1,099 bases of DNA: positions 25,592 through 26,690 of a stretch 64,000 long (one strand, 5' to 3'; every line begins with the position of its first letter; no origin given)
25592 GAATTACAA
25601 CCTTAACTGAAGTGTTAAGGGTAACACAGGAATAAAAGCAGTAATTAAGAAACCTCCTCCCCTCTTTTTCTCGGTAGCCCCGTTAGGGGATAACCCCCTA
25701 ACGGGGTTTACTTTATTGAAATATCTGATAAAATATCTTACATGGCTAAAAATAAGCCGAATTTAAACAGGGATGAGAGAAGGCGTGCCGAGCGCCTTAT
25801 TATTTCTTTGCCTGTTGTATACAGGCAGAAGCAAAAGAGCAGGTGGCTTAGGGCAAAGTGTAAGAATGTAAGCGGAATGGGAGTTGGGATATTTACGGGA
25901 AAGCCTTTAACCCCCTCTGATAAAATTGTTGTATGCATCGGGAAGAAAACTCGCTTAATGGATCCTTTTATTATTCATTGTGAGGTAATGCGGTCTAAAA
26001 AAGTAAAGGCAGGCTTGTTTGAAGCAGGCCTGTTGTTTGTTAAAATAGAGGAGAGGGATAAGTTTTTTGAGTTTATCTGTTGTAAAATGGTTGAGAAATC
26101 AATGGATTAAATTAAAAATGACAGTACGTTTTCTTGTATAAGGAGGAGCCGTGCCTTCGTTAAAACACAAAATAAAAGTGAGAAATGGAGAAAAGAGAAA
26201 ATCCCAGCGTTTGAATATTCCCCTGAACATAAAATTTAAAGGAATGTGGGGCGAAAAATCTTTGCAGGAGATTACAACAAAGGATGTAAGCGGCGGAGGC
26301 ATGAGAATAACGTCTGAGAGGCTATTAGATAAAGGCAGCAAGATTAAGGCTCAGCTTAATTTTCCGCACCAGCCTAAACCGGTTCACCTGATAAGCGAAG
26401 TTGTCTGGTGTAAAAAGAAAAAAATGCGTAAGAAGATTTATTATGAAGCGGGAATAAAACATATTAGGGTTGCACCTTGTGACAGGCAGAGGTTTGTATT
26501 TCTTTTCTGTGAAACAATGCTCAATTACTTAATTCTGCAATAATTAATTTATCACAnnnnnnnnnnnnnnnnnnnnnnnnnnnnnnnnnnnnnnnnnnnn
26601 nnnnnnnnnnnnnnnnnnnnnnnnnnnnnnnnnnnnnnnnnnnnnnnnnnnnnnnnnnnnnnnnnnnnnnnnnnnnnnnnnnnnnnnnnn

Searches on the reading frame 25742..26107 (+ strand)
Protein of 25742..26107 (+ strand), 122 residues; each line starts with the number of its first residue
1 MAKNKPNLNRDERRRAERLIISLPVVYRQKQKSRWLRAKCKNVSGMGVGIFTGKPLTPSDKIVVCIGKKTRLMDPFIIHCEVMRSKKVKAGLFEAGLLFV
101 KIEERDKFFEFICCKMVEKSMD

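Call 68: search_protein_families(library=pfam, proteins=[window:25742-26107:+], max_evalue=0.001)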
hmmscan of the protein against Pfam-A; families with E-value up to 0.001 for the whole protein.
window:25742-26107:+ (122 aa): 1 family
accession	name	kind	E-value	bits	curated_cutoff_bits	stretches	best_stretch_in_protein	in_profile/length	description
PF07238.19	PilZ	-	4.8e-08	33.7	22.5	1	12-106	1-92/102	PilZ domain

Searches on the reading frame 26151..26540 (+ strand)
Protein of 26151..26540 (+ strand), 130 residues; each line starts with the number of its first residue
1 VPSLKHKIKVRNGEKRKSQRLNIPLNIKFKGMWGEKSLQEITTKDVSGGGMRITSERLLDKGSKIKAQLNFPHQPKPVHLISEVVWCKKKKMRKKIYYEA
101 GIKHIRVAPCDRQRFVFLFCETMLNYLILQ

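Call 68: search_protein_families(library=pfam, proteins=[window:26151-26540:+], max_evalue=0.001)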
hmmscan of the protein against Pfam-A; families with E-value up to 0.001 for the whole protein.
window:26151-26540:+ (130 aa): 1 family
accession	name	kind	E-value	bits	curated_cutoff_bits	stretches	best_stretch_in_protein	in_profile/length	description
PF07238.19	PilZ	-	1.9e-10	41.4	22.5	1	14-110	1-91/102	PilZ domain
